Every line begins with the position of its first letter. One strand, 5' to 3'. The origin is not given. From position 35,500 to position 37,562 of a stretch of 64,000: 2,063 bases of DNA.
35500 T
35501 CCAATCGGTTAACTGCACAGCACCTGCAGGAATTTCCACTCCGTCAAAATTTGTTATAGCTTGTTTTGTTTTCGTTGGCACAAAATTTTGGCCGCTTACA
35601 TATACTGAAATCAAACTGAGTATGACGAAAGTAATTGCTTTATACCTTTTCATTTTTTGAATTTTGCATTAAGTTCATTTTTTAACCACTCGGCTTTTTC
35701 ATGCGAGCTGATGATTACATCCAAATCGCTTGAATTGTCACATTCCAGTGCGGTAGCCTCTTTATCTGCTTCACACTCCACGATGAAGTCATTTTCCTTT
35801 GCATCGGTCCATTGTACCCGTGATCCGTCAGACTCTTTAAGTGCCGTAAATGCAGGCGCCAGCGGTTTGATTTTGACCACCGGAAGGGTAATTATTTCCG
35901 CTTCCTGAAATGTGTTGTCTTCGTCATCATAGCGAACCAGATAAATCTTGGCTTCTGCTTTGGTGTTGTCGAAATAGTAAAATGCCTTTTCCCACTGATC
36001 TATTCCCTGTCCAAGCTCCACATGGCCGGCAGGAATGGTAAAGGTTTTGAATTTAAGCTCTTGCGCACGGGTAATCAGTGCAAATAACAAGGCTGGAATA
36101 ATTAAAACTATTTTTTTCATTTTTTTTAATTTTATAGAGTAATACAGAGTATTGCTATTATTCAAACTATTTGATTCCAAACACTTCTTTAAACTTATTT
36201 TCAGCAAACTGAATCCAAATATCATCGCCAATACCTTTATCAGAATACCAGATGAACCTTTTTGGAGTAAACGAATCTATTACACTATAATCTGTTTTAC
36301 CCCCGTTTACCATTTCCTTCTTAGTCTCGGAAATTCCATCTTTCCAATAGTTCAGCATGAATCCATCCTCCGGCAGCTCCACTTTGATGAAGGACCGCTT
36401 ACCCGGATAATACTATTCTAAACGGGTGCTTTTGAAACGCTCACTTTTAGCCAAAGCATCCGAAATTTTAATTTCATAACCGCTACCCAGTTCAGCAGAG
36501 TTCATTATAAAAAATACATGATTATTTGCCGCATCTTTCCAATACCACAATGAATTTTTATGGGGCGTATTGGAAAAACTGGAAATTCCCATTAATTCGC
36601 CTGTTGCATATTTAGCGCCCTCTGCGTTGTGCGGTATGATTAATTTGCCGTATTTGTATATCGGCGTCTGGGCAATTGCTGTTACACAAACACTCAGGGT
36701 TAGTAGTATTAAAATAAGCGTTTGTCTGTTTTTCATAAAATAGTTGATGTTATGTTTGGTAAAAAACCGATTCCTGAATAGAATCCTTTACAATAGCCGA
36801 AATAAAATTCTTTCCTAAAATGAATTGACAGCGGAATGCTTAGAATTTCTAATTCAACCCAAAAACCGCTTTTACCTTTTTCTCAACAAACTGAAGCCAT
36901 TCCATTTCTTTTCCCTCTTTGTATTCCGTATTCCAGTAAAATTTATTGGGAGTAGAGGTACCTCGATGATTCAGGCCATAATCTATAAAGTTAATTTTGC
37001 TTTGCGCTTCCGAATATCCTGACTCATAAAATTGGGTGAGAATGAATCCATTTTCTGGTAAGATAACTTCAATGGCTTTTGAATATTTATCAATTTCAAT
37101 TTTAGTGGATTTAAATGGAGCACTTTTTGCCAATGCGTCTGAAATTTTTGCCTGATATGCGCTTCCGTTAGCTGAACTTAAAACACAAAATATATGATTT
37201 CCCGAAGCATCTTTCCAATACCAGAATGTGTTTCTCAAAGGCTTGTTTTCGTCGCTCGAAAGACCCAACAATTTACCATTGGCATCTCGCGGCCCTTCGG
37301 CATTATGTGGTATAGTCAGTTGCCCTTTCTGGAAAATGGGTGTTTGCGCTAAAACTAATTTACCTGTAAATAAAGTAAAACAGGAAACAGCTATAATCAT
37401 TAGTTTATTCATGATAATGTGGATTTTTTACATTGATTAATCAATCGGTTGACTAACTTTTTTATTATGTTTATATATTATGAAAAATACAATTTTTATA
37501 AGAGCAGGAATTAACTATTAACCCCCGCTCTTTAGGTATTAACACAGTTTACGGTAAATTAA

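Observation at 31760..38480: AT-rich accessory island with two families of paralogous small secreted proteins, bounded by MITE-like direct repeats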

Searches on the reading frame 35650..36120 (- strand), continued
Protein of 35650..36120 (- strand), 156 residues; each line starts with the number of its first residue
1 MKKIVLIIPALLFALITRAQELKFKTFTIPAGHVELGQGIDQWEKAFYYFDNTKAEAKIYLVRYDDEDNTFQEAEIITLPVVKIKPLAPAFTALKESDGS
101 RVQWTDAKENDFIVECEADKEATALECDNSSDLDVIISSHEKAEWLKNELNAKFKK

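Call 86: search_protein_families(library=ncbifam, proteins=[window:35650-36120:-], max_evalue=0.1)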
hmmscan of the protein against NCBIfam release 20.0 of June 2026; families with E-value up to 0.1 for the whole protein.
window:35650-36120:- (156 aa): 0 families

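Call 87: search_protein_families(library=padloc, proteins=[window:35650-36120:-, P0020], max_evalue=0.1)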
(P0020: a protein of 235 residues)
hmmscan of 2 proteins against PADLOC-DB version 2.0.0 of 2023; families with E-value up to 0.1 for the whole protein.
window:35650-36120:- (156 aa): 0 families

P0020 (235 aa): 0 families

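Call 88: search_dna_similar(query=window:35650-36120:-, collection=plasmids, mode=protein, max_evalue=0.01, max_rows=10)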
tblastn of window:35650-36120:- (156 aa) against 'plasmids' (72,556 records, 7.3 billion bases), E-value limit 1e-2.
No match.

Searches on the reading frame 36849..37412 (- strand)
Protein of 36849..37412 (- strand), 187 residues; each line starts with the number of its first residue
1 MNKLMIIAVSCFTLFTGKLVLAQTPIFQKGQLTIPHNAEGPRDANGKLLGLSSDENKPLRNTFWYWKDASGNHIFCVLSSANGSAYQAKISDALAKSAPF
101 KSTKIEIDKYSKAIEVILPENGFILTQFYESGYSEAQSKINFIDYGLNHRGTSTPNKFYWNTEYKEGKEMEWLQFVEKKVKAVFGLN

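Call 8: search_protein_families(library=pfam, proteins=[window:36849-37412:-], max_evalue=1)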
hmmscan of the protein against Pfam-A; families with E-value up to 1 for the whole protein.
window:36849-37412:- (187 aa): 0 families

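Call 22: find_homologous_proteins(query=A2, max_evalue=0.01)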
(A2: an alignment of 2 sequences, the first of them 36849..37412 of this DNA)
Query A2 (2 sequences) (187 aa, profile of the alignment): 6 proteins with E <= 0.01 among 1434 candidates.
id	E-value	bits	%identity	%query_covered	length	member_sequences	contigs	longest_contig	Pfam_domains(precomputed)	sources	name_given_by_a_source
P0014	2.7e-107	374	100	100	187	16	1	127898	-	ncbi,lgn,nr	ncbi:MAG: hypothetical protein MH137_10165 [Flavobacteriales bacterium]|nr:hypothetical protein [Fla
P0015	2.1e-94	332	46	89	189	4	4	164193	-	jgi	jgi:hypothetical protein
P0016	3.2e-91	322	45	89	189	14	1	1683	-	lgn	-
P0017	1.1e-76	274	80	87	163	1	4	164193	-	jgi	jgi:hypothetical protein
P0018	3.2e-72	260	65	99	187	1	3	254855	-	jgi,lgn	jgi:hypothetical protein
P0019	4.2e-67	243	65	91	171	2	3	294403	-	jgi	-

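Call 36: predict_structure(alignment_id=A4)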
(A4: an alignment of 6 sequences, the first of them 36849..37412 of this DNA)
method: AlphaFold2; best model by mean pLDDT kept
length: 187 residues; sequences in the alignment: 6
mean_pLDDT: 71.9   pTM: 0.73
mean pLDDT of the five models: 71.9, 69.9, 64.1, 61.7, 58.5
residues with pLDDT >= 90: 19; 70-90: 97; 50-70: 45; < 50: 26
segments of 3 or more residues with pLDDT < 50: 1-23
pLDDT, mean of each block of 10 residues (from residue 1): 37 37 53 78 78 69 86 87 83 78 56 80 87 84 64 88 60 82 82
secondary structure, 60 per line:
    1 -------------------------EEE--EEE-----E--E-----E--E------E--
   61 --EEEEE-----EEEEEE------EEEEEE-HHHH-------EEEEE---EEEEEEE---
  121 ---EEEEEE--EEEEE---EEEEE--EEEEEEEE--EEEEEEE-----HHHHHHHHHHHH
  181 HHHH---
elements in order: E26-28 E31-33 E63-67 E73-78 E85-90 H92-95 E103-107 E111-117 E124-129 E132-136 E140-144 E147-154 E157-163 H169-184

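Call 63: search_solved_structures(query=A4, max_evalue=10)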
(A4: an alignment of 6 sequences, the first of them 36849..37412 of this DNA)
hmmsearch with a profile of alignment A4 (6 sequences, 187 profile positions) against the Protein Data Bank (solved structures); distinct sequences matched with E-value up to 10: 11.
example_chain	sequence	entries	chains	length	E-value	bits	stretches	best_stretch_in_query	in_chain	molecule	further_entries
3e2h_C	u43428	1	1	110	0.54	12.8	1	44-99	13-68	M67 TCR beta chain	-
3e3q_E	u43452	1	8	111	0.55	12.8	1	44-99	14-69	TCR beta chain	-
2e7l_C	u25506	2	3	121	0.68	12.5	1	44-99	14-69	Beta-chain | T cell receptor beta chain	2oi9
1u3h_B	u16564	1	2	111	0.91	12.1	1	44-99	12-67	Mouse TCRVbeta 172.10, extracellular variable domain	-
2z31_B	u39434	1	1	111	0.98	12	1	44-99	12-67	T-cell receptor beta-chain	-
2pxy_B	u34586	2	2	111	0.98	12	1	44-99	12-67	T cell receptor beta chain | T-cell receptor beta-chain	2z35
2icw_J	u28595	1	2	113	1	11.9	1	44-98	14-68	T-cell receptor beta chain V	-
3byt_A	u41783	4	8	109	1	11.9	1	44-98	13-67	T cell receptor beta chain 8.2 | variable beta 8.2 mouse T cell receptor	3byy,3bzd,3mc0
2aq3_A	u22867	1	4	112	1.1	11.9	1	44-97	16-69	T-cell receptor beta chain V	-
2iug_A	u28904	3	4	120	1.1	11.8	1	54-96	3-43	PHOSPHATIDYLINOSITOL 3-KINASE REGULATORY ALPHA SUBUNIT | Phosphatidylinositol 3-kinase regulatory subunit alpha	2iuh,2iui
2apb_A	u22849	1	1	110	1.3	11.6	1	44-97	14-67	T-cell receptor beta chain V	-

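Call 72: list_cluster_members(proteins=[P0014, P0001, P0016])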
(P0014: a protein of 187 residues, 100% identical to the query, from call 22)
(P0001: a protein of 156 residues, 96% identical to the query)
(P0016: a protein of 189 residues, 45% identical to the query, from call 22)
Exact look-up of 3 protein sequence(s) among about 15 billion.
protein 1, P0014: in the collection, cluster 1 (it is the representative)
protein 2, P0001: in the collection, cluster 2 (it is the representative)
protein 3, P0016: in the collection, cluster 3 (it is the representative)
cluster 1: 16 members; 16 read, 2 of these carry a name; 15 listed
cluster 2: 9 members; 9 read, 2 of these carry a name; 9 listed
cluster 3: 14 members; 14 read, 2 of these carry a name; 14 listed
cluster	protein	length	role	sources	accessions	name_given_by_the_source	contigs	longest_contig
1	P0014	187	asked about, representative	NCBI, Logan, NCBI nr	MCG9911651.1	MAG: hypothetical protein MH137_10165 [Flavobacteriales bacterium] | hypothetical protein [Flavobacteriales bacterium]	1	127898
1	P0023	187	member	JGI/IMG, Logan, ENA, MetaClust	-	\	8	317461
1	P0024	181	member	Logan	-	-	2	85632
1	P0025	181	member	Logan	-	-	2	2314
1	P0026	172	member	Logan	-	-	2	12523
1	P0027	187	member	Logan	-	-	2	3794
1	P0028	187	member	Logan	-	-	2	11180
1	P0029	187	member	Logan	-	-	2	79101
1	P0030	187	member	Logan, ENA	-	-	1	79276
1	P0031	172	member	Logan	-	-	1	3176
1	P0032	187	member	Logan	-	-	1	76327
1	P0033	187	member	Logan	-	-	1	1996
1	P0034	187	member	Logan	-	-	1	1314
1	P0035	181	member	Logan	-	-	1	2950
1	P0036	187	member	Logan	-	-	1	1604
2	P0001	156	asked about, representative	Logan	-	-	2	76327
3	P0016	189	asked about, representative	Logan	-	-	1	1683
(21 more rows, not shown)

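Call 78: fold_search(model_id=the predicted structure, library=pdb)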
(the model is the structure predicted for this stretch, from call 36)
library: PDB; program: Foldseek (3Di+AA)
matches with E <= 10: 366; with E <= 0.001: 0
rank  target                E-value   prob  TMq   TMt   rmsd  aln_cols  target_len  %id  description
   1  8yab_D                9.3e-02  0.08  0.13  0.09  21.9       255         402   11  AP5 complex bound to SPG11-SPG15 (released 2025-03-26)
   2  9azz_A                1.5e-01  0.09  0.16  0.17  15.6       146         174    9  Crystal structure of outer membrane lipoprotein carrier protein (LolA) from Ehrlichia ruminantium (released 2024-03-20)
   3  6m5a                  1.6e-01  0.08  0.17  0.05  17.7       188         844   12  Crystal structure of GH121 beta-L-arabinobiosidase HypBA2 from Bifidobacterium longum (released 2020-06-03)
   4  6rqf_D                2.3e-01  0.13  0.19  0.19  13.4       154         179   10  3.6 Angstrom cryo-EM structure of the dimeric cytochrome b6f complex from Spinacia oleracea with natively bound thylak (released 2019-11-13)
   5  3azc                  2.7e-01  0.13  0.18  0.23  13.6       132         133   12  Crystal structure of the soluble part of cytochrome b6f complex iron-sulfur subunit from Thermosynechococcus elongatus B (released 2012-05-23)
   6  1b9n_A                3.0e-01  0.05  0.13  0.11  15.8       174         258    9  REGULATOR FROM ESCHERICHIA COLI (released 2000-03-15)
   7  2kvo_MODEL_1_A        3.7e-01  0.10  0.14  0.20  15.4       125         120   11  Solution NMR structure of Photosystem II reaction center Psb28 protein from Synechocystis sp.(strain PCC 6803) (released 2010-04-07)
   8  2bsj_B                4.0e-01  0.13  0.16  0.22  13.6       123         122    5  Native Crystal Structure of the Type III Secretion chaperone SycT from Yersinia enterocolitica (released 2005-09-20)
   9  2eae_A                4.9e-01  0.04  0.15  0.05  22.3       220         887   10  Crystal structure of 1,2-a-L-fucosidase from Bifidobacterium bifidum in complexes with products (released 2007-04-24)
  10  2jki_S                6.5e-01  0.09  0.13  0.23  12.2        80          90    9  Complex of Hsp90 N-terminal and Sgt1 CS domain (released 2008-10-07)
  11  1rfs                  6.5e-01  0.08  0.18  0.25  16.2       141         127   12  RIESKE SOLUBLE FRAGMENT FROM SPINACH (released 1998-01-28)
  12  9sd6_A                6.5e-01  0.04  0.15  0.06  17.4       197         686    8  Crystal structure of the C-terminally truncated human E430Q/E574Q-PGGHG double mutant in complex with kojibiose (released 2026-02-11)
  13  4v96_Bh               6.9e-01  0.05  0.17  0.19  18.1       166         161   11  The structure of a 1.8 MDa viral genome injection device suggests alternative infection mechanisms (released 2014-07-09)
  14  9sd7                  6.9e-01  0.04  0.15  0.06  17.0       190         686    9  Crystal structure of C-terminally truncated human PGGHG in complex with glucose (released 2026-02-11)
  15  3cc1_B                7.3e-01  0.06  0.15  0.08  12.1       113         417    8  CRYSTAL STRUCTURE OF A PUTATIVE ALPHA-N-ACETYLGALACTOSAMINIDASE (BH1870) FROM BACILLUS HALODURANS C-125 AT 2.00 A RESO (released 2008-03-18)
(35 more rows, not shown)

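Call 86: search_protein_families(library=ncbifam, proteins=[window:36849-37412:-, P0015], max_evalue=0.1)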
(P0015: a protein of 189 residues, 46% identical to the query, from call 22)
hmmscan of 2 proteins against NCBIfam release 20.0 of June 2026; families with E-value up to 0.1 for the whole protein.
window:36849-37412:- (187 aa): 0 families

P0015 (189 aa): 0 families

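Call 87: search_protein_families(library=padloc, proteins=[window:36849-37412:-, P0015], max_evalue=0.1)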
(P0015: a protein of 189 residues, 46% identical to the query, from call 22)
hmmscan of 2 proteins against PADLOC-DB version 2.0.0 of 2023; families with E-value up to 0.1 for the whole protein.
window:36849-37412:- (187 aa): 0 families

P0015 (189 aa): 1 family
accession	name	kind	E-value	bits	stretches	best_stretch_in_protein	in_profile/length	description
PDLC04789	PDC-S01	-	0.027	11.5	1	57-113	306-359/375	-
